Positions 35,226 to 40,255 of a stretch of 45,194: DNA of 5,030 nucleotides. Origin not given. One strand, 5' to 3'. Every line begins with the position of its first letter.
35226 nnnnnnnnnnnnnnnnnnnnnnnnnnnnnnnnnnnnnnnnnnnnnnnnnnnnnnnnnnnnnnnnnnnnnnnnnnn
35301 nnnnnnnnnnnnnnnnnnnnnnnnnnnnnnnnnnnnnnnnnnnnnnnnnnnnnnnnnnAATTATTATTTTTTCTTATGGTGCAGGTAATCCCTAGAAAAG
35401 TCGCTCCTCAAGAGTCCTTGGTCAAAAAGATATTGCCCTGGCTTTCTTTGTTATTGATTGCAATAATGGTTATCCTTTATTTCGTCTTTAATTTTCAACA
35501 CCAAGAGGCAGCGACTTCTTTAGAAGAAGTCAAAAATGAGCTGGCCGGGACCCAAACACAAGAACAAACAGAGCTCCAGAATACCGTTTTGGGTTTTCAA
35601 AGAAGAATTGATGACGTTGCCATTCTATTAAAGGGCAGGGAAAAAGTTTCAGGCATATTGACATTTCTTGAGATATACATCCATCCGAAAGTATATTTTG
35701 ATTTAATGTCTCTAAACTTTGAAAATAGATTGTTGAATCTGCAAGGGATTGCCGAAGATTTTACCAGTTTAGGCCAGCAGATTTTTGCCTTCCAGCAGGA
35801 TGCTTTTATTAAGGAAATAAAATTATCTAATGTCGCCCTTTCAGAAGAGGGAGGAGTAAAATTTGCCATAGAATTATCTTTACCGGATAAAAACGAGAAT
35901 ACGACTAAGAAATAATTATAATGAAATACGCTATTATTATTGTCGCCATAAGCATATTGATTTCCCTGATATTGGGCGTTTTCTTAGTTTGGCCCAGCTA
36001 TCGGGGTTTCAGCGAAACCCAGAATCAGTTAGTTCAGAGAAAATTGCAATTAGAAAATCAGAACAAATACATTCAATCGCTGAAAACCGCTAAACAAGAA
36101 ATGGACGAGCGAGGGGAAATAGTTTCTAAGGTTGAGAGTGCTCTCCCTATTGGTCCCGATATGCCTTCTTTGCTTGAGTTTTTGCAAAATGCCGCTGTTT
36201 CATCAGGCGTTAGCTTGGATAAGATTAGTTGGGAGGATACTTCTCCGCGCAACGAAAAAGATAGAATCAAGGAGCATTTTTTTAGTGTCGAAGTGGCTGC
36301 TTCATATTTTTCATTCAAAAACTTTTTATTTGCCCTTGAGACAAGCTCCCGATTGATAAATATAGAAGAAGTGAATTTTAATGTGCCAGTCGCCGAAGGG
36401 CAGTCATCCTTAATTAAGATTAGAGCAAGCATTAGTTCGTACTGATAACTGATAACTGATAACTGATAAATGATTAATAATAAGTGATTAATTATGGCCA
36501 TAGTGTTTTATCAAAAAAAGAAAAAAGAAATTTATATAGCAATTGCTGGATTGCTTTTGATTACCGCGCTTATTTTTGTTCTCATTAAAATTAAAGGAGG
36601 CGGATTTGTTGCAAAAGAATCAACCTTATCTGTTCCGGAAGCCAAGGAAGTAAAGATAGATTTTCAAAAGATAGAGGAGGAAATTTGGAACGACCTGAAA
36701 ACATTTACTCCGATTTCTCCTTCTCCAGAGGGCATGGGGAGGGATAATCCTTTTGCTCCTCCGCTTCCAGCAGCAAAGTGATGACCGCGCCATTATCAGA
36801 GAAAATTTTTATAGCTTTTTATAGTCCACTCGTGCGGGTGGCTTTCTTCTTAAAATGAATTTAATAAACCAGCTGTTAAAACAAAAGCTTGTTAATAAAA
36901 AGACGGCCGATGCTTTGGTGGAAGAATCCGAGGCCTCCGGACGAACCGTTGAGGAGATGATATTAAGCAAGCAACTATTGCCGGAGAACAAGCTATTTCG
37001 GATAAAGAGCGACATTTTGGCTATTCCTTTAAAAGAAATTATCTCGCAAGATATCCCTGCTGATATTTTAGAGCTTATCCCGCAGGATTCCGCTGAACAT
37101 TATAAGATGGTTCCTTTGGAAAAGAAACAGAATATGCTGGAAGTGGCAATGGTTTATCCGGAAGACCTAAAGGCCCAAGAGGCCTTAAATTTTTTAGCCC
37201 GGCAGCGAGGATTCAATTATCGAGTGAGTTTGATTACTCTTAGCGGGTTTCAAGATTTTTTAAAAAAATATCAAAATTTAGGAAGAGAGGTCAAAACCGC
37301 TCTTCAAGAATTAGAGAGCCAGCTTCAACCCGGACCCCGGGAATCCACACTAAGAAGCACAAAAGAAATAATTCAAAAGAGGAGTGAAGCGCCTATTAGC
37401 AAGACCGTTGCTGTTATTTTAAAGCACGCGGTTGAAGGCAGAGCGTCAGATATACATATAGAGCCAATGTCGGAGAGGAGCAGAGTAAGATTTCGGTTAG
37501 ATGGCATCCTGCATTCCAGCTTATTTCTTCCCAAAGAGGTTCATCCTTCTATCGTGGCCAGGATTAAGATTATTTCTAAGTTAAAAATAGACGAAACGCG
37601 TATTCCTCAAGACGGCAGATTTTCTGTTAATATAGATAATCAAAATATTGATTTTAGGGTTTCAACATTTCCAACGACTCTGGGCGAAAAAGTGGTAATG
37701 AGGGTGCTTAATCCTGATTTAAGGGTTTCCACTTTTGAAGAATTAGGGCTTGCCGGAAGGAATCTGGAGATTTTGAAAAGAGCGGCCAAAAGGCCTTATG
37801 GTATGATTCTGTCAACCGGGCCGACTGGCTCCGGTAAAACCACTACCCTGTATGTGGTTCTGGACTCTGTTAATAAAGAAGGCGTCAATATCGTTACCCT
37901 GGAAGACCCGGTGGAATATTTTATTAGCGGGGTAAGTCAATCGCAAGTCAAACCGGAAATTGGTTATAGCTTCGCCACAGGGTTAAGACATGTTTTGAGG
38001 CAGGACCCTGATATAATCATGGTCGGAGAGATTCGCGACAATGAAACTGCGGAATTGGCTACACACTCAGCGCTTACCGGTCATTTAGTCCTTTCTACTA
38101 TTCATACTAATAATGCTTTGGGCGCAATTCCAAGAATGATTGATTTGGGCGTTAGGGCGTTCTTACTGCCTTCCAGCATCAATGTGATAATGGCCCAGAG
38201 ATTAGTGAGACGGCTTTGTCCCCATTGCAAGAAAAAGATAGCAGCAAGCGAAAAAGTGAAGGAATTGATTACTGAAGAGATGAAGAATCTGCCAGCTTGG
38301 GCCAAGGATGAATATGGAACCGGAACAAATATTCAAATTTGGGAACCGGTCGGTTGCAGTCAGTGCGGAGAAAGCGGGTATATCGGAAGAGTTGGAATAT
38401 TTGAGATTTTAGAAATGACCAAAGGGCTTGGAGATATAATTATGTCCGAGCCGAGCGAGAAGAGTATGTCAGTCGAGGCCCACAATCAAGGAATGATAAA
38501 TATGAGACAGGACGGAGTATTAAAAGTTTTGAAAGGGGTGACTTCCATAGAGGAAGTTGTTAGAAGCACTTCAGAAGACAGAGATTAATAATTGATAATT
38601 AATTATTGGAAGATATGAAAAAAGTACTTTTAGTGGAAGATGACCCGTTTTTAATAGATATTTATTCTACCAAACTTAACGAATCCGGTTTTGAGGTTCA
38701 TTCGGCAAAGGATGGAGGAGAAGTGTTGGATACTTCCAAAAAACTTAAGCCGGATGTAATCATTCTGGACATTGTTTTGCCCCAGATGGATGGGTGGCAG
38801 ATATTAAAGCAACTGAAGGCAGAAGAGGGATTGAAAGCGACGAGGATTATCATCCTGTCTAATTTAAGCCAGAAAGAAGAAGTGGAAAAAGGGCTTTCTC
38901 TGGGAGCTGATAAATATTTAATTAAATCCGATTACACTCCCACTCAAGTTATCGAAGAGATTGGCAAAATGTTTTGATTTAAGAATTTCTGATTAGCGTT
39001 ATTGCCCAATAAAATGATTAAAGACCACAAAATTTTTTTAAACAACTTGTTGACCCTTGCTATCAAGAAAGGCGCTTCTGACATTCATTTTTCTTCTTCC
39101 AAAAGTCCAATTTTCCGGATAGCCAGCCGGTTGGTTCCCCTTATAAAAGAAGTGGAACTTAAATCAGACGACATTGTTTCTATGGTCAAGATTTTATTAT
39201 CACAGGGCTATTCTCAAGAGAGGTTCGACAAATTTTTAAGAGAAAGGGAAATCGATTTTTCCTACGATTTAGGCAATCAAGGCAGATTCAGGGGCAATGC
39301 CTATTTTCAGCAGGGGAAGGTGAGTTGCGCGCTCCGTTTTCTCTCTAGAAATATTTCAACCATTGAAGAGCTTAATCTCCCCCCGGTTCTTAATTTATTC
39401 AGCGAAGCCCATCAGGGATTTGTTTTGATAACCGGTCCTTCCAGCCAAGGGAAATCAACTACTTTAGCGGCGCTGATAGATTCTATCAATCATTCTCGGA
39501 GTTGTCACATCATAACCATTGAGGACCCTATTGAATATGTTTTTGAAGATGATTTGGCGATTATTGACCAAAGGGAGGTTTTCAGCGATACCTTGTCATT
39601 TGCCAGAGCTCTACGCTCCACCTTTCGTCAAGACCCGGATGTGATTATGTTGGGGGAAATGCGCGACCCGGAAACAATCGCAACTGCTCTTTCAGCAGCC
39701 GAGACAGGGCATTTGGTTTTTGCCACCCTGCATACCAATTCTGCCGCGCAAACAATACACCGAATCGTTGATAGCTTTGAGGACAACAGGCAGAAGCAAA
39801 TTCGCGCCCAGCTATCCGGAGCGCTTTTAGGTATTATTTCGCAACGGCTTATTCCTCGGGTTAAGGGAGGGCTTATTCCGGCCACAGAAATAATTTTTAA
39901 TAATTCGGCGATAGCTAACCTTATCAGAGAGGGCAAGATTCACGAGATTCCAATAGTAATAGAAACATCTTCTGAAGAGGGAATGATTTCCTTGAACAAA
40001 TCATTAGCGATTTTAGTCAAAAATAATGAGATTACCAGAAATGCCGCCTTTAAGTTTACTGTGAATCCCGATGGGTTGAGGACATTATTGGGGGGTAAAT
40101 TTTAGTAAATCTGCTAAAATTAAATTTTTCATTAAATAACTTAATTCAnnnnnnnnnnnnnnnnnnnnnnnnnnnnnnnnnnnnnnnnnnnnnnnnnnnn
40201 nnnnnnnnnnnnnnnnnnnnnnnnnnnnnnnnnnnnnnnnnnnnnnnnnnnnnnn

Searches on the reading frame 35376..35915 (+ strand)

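Call 8: search_protein_families(library=pfam, proteins=[window:35376-35915:+], max_evalue=0.001)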
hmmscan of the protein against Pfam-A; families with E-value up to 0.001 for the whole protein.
window:35376-35915:+ (179 aa): 1 family
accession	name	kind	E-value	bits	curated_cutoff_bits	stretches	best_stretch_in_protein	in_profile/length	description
PF05137.18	PilN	-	0.00035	21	22.8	1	110-168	16-77/78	Fimbrial assembly protein (PilN)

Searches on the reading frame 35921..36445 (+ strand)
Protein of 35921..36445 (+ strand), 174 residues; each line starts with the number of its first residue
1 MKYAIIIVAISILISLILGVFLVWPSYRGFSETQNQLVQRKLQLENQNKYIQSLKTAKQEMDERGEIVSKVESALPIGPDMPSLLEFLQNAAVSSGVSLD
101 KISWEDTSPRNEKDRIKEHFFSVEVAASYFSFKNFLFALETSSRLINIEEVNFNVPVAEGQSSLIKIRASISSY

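Call 8: search_protein_families(library=pfam, proteins=[window:35921-36445:+], max_evalue=0.001)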
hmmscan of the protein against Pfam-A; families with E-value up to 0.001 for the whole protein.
window:35921-36445:+ (174 aa): 1 family
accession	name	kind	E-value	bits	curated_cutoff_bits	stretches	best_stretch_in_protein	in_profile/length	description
PF04350.18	PilO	-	1e-14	55.4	22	1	32-174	3-141/145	Pilus assembly protein, PilO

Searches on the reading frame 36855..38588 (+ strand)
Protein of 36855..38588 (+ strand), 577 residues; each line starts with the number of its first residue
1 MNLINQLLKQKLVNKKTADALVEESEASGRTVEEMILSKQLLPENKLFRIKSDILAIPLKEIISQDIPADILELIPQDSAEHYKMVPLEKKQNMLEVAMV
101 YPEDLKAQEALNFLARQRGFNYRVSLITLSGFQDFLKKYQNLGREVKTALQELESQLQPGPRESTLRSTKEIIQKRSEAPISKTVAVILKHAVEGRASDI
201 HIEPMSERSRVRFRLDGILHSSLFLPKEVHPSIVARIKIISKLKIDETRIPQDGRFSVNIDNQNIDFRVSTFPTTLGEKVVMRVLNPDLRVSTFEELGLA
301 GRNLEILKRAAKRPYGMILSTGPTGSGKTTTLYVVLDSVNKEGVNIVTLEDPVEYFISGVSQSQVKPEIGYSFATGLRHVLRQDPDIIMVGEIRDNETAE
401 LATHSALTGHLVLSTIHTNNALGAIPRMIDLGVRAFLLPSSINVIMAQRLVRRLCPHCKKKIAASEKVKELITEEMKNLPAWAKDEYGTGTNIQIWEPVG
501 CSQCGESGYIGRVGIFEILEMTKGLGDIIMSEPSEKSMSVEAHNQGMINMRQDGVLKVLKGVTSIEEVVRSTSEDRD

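Call 8: search_protein_families(library=pfam, proteins=[window:36855-38588:+], max_evalue=0.001)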
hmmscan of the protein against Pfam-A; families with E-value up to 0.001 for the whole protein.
window:36855-38588:+ (577 aa): 3 families
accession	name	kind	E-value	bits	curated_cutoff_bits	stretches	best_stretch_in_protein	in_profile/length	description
PF00437.27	T2SSE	-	6.3e-129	430.3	24.9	1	175-570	2-370/370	Type II/IV secretion system protein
PF05157.20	MshEN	-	2.4e-10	40.7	23.1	1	57-143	3-87/90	MshEN domain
PF13604.12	AAA_30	-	0.00093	19.4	27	0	305-348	8-51/191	AAA domain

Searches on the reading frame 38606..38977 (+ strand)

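Call 8: search_protein_families(library=pfam, proteins=[window:38606-38977:+], max_evalue=0.001)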
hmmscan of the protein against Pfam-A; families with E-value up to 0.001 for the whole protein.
window:38606-38977:+ (123 aa): 2 families
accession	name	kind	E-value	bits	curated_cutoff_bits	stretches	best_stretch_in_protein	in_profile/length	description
PF00072.30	Response_reg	-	1.3e-24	86.9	30.2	1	7-108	1-100/111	Response regulator receiver domain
PF23198.2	PDE8A_N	-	0.00069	20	29.6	1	17-99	23-109/147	PDE8A-like, N-terminal domain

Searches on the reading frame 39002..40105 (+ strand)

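Call 8: search_protein_families(library=pfam, proteins=[window:39002-40105:+], max_evalue=0.001)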
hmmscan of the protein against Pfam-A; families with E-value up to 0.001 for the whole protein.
window:39002-40105:+ (367 aa): 1 family
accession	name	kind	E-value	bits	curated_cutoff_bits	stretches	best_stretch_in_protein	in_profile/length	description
PF00437.27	T2SSE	-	2.3e-47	161.8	24.9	1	12-286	11-280/370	Type II/IV secretion system protein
